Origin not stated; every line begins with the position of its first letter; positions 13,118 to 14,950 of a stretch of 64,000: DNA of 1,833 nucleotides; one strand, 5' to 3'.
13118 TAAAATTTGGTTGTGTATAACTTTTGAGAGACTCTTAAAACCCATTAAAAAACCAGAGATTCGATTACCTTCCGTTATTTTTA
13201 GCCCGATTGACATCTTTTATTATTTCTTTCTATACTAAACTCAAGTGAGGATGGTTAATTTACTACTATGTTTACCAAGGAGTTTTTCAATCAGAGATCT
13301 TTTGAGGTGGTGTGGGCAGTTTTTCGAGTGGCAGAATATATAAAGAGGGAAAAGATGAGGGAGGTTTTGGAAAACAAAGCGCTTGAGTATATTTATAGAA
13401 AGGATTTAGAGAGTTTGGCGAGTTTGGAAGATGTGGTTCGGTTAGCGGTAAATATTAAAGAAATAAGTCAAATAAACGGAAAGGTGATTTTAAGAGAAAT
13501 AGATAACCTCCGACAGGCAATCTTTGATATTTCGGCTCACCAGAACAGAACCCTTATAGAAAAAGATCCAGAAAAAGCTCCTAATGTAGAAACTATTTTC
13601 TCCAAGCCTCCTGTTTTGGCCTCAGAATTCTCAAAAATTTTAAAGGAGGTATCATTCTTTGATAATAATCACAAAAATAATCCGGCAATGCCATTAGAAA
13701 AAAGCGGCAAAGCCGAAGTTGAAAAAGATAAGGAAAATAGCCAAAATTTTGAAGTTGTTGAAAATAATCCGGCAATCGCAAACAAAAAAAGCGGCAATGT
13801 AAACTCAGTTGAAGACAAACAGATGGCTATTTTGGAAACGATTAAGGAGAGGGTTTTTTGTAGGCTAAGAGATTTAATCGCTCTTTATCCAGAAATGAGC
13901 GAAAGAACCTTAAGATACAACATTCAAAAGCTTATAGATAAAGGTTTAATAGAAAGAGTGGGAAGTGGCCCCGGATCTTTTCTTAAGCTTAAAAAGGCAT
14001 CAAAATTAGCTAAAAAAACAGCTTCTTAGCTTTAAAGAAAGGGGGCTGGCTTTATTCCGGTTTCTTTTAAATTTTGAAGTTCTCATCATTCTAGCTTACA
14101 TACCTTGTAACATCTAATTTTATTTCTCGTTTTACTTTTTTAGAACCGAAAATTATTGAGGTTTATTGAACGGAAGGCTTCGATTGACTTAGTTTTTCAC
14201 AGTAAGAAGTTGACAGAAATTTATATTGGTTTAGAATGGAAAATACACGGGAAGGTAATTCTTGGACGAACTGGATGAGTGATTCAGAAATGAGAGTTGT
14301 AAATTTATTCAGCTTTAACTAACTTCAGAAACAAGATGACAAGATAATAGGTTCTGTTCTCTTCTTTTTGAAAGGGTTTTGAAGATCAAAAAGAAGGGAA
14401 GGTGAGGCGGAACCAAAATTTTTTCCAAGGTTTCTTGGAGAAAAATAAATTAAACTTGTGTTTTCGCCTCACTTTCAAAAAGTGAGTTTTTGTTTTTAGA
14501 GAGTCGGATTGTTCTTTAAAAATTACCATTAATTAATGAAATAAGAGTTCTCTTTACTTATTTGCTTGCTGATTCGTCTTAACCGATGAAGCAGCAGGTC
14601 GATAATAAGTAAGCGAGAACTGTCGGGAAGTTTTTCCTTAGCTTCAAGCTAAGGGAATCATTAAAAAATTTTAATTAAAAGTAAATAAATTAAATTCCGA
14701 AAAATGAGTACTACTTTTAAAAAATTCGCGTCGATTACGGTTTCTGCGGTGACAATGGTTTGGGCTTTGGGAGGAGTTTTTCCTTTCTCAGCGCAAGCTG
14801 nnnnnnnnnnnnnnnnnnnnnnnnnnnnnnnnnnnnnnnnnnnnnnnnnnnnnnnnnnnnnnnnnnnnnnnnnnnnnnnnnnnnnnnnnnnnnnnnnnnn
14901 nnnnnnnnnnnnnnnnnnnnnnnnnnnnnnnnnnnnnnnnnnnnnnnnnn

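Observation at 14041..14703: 670-bp ORF-free region upstream of the 1377-aa surface protein contains a promoter-to-terminator unit with competing stems (attenuator/riboswitch-like leader or sRNA)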

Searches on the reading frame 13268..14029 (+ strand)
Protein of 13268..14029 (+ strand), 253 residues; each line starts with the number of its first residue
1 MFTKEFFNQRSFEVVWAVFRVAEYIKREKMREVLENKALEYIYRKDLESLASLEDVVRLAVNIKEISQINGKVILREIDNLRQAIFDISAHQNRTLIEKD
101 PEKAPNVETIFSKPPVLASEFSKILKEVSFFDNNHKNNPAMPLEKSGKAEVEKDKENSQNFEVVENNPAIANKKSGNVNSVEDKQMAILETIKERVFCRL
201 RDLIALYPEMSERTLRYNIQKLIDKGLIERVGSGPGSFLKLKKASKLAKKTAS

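Call 11: search_protein_families(library=pfam, proteins=[window:13268-14029:+])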
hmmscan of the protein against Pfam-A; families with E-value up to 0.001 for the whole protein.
window:13268-14029:+ (253 aa): 1 family
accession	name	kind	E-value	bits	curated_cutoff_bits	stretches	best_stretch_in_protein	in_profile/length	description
PF08220.18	HTH_DeoR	-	0.00077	19.6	21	0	186-231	3-47/57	DeoR-like helix-turn-helix domain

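Call 53: search_protein_families(library=pfam, proteins=[window:13268-14029:+], max_evalue=5)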
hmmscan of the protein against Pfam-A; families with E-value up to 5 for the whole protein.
window:13268-14029:+ (253 aa): 7 families
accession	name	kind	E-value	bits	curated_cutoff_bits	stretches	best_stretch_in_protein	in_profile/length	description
PF08220.18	HTH_DeoR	-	0.00077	19.6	21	1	186-231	3-47/57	DeoR-like helix-turn-helix domain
PF09114.16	MotA_activ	-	0.0018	18.8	26.1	1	180-234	13-67/95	Transcription factor MotA, activation domain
PF08461.16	HTH_12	-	0.0051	17.2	21.4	1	210-234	30-54/66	Ribonuclease R winged-helix domain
PF13463.12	HTH_27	-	0.011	16.4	22.2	1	184-233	4-53/68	Winged helix DNA-binding domain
PF21715.3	CggR_N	-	0.026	14.6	30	1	204-233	23-52/71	CggR N-terminal DNA binding domain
PF12840.13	HTH_20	-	0.077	13.4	27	1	209-231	29-51/51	Helix-turn-helix domain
PF05192.23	MutS_III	-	0.093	13.5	34.1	1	34-207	62-173/194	MutS domain III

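Call 54: search_solved_structures(query=window:13268-14029:+, max_evalue=5)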
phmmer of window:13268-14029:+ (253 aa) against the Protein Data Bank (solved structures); distinct sequences matched with E-value up to 5: 7.
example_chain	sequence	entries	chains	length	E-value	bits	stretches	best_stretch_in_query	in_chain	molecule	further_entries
6k4y_M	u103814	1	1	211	0.0082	19.2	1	181-234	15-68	Middle transcription regulatory protein motA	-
1bja_A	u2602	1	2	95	0.0082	19.2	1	181-234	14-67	TRANSCRIPTION REGULATORY PROTEIN MOTA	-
1i1s_A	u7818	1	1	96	0.0084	19.2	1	181-234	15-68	MOTA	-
3u1d_A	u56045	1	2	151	0.19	14.8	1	200-231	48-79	uncharacterized protein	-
3uws_B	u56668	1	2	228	0.84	12.6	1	76-129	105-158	hypothetical protein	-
4yec_B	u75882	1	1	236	0.9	12.5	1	76-129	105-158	Clostripain family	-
7xux_A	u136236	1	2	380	0.95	12.5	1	168-235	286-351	Fido domain-containing protein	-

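Call 69: find_homologous_proteins(query=window:13268-14029:+, max_evalue=0.00001)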
Query window:13268-14029:+ (253 aa): 37 proteins with E <= 0.00001 among 1751 candidates.
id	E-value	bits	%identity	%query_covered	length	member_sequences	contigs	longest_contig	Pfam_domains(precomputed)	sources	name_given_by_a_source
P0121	3.2e-155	532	100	100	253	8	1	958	-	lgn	-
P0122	2.8e-86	307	62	96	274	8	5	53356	-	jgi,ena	-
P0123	1.5e-53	200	43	95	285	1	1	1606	PF08220.19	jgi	-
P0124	2.5e-49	186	38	95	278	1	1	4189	PF08220.19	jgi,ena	-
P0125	8.7e-49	184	39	97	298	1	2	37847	PF08220.19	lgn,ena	-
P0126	2.7e-48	183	40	96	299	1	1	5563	PF08220.19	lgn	-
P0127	4.2e-48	182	50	51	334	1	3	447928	PF08220.19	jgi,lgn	jgi:hypothetical protein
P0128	6.4e-44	168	35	95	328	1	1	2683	PF08220.19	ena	-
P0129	1.8e-43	167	36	95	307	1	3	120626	PF08220.19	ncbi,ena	-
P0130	7.3e-43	165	36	95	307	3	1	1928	PF08220.19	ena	-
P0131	2.1e-42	164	35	96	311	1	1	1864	-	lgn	-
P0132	2.4e-42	163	33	100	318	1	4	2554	-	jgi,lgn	jgi:hypothetical protein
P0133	2.9e-42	163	34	98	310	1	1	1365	-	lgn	-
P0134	5.9e-42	162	34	100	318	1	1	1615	-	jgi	jgi:hypothetical protein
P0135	6.6e-42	162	42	95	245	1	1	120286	-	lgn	-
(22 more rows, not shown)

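Call 76: predict_structure(alignment_id=A5)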
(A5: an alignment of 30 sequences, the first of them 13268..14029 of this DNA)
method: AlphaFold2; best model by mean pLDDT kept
length: 253 residues; sequences in the alignment: 30
mean_pLDDT: 79.8   pTM: 0.41
mean pLDDT of the five models: 79.8, 78.9, 78.6, 78.5, 78.0
residues with pLDDT >= 90: 137; 70-90: 38; 50-70: 34; < 50: 44
segments of 3 or more residues with pLDDT < 50: 131-150, 152-175
pLDDT, mean of each block of 10 residues (from residue 1): 88 98 98 98 97 98 98 98 92 68 75 68 65 43 42 42 41 54 92 93 94 96 95 92 77 63
secondary structure, 60 per line:
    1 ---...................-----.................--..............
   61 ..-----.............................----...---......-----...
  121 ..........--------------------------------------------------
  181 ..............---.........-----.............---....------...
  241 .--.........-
elements in order: H4-22 H28-44 H47-62 H68-96 H107-112 H118-130 H181-194 H200-206 H212-224 E228-231 E238-241 H244-252

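Call 78: fold_search(model_id=the predicted structure, library=pdb)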
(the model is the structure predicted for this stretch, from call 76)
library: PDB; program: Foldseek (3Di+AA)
matches with E <= 10: 1020; with E <= 0.001: 0
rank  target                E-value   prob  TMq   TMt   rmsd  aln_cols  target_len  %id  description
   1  2gsc_D                9.0e-03  1.00  0.30  0.63   3.6       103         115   14  Crystal Structure of the Conserved Hypothetical Cytosolic Protein Xcc0516 from Xanthomonas campestris (released 2006-10-03)
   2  1wq2_A                1.3e-02  1.00  0.22  0.77   2.4        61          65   20  Neutron Crystal Structure Of Dissimilatory Sulfite Reductase D (DsrD) (released 2005-09-19)
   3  2gsc_E                1.5e-02  1.00  0.28  0.61   4.4       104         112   15  Crystal Structure of the Conserved Hypothetical Cytosolic Protein Xcc0516 from Xanthomonas campestris (released 2006-10-03)
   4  2gsc_B                1.6e-02  1.00  0.29  0.61   3.8       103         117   14  Crystal Structure of the Conserved Hypothetical Cytosolic Protein Xcc0516 from Xanthomonas campestris (released 2006-10-03)
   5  2gsc_A                1.8e-02  1.00  0.32  0.67   2.8       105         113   17  Crystal Structure of the Conserved Hypothetical Cytosolic Protein Xcc0516 from Xanthomonas campestris (released 2006-10-03)
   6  3lmm_D                2.1e-02  1.00  0.24  0.11   1.5        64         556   20  Crystal Structure of the DIP2311 protein from Corynebacterium diphtheriae, Northeast Structural Genomics Consortium Ta (released 2010-02-16)
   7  3lmm_B                2.2e-02  1.00  0.23  0.11   1.6        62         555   21  Crystal Structure of the DIP2311 protein from Corynebacterium diphtheriae, Northeast Structural Genomics Consortium Ta (released 2010-02-16)
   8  4jba_B                2.4e-02  1.00  0.23  0.41   5.4        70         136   18  Crystal Structure of the Oxidized Form of MarR from E.coli (released 2013-10-16)
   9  1bja_A                2.6e-02  1.00  0.22  0.55   5.4        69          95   28  ACTIVATION DOMAIN OF THE PHAGE T4 TRANSCRIPTION FACTOR MOTA (released 1998-11-04)
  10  1ucr_A                3.1e-02  1.00  0.22  0.65   4.0        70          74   23  Three-dimensional crystal structure of dissimilatory sulfite reductase D (DsrD) (released 2003-10-14)
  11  1xsd_A                3.5e-02  1.00  0.22  0.44   5.5        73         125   20  Crystal structure of the BlaI repressor in complex with DNA (released 2005-03-29)
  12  1sd7_A                3.7e-02  1.00  0.22  0.46   5.4        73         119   19  Crystal Structure of a SeMet derivative of MecI at 2.65 A (released 2004-02-24)
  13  2gsc_C                3.9e-02  1.00  0.30  0.66   2.8       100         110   14  Crystal Structure of the Conserved Hypothetical Cytosolic Protein Xcc0516 from Xanthomonas campestris (released 2006-10-03)
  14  6dk4_A                4.2e-02  1.00  0.23  0.41   2.7        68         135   15  Crystal structure of Campylobacter jejuni peroxide stress regulator (released 2018-06-13)
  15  2d1h_A                4.7e-02  1.00  0.23  0.54   6.4        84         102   19  Crystal structure of ST1889 protein from thermoacidophilic archaeon Sulfolobus tokodaii (released 2006-09-05)
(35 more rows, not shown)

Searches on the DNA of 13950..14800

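Call 4: search_rna_families(source=window, start=13950, end=14800, threshold=evalue, max_evalue=10, show_alignments=3)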
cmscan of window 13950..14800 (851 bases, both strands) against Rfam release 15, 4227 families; matches with E-value up to 10: 14.
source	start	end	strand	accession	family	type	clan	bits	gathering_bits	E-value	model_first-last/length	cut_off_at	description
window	14429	14497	+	RF02371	PyrG_leader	Cis-reg; leader;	-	22.3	65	2.3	1-78/78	no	PyrG leader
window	14360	14493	+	RF00515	PyrR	Cis-reg;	-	21.2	54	2.4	1-115/115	no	PyrR binding site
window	14358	14507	+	RF02579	tsr26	Gene; sRNA;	-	19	141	4.6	1-122/122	no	S. aureus tsr26 small RNA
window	13976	14021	-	RF03956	mir-737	Gene; miRNA;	-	18.7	60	5.4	1-63/63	no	mir-737 microRNA precursor family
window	14352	14407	+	RF03794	MIR5298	Gene; miRNA;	-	18.1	70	7.4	1-80/80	no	MIR5298 microRNA precursor family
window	14406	14468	+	RF00439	SNORD87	Gene; snRNA; snoRNA; CD-box;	-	17.7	50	2.3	1-85/85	no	Small nucleolar RNA SNORD87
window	14397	14479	+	RF04146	mir-4742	Gene; miRNA;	-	17.5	85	3.8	1-85/85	no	mir-4742 microRNA precursor family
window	14624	14666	+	RF00648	MIR396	Gene; miRNA;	-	15.8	80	4.6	1-118/118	no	MIR396 microRNA precursor family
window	14339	14449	+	RF02527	SSRC38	Gene; sRNA;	-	15.7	80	4.7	1-166/166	no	Streptococcus sRNA SSRC38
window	14349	14414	+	RF03394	mir-2574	Gene; miRNA;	-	15.6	90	5.3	1-68/68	no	mir-2574 microRNA precursor family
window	14270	14324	+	RF00287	SNORD44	Gene; snRNA; snoRNA; CD-box;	CL00060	14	40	7.5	1-61/61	no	Small nucleolar RNA SNORD44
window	14392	14482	-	RF00695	MIR398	Gene; miRNA;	-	13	55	9.7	1-109/109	no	MIR398 microRNA precursor family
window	14333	14428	+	RF01471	rliB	Gene; sRNA;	-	12.3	40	8.7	1-360/360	no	Listeria sRNA rliB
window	14786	14800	-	RF01136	sR28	Gene; snRNA; snoRNA; CD-box;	-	10.8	39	5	41-55/55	5'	Small nucleolar RNA sR28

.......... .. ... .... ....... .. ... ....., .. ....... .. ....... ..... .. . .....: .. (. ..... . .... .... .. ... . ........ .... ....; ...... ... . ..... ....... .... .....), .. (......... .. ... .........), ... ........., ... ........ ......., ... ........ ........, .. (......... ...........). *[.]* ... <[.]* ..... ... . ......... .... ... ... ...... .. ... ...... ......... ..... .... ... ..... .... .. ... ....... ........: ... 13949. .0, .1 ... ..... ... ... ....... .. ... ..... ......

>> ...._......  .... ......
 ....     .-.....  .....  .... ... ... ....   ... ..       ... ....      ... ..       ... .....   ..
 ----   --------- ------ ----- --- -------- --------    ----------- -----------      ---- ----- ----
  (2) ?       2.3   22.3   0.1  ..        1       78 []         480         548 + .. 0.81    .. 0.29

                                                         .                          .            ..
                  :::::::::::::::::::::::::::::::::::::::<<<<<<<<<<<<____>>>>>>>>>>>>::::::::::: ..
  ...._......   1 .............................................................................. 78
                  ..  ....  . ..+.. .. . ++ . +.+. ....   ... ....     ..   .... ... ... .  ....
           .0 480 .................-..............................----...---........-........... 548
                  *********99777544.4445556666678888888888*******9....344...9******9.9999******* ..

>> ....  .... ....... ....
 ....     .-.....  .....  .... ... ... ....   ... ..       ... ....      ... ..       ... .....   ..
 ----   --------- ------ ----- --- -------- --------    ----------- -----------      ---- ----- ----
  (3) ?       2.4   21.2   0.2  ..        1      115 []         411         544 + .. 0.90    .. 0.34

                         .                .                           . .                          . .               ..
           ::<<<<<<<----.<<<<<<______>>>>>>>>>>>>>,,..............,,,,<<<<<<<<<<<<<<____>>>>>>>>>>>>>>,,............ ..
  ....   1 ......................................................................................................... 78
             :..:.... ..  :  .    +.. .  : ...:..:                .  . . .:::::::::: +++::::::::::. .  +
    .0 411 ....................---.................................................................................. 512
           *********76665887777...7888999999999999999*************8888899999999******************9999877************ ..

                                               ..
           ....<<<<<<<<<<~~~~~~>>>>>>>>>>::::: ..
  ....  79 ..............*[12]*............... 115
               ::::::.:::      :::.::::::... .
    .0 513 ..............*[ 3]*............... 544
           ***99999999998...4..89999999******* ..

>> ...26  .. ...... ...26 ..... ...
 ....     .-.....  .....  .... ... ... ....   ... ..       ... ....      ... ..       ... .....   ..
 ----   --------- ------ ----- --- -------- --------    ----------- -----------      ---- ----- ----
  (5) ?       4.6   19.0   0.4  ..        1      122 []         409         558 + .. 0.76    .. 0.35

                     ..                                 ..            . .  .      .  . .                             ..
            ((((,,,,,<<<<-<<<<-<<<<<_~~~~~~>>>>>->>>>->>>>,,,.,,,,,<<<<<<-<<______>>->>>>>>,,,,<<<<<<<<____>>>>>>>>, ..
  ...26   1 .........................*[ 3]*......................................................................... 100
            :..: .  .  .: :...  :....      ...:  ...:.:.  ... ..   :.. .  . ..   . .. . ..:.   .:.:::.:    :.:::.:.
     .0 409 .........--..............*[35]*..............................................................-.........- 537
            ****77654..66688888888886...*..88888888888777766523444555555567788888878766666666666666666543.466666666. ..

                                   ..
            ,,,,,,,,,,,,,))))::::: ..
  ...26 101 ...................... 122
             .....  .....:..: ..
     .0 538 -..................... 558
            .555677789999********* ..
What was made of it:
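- On Any Rfam 15 family (4227 models, including T-box, riboswitches, r-protein leaders and lysM motifs): In call 4 the best matches were the PyrG leader (22.3 against 65) and PyrR (21.2 against 54), with E above 2.
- Closest known: PyrR-controlled pyr attenuators of Bacillus. Different: The score is 21.2 bits against a gathering score of 54 (call 4).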
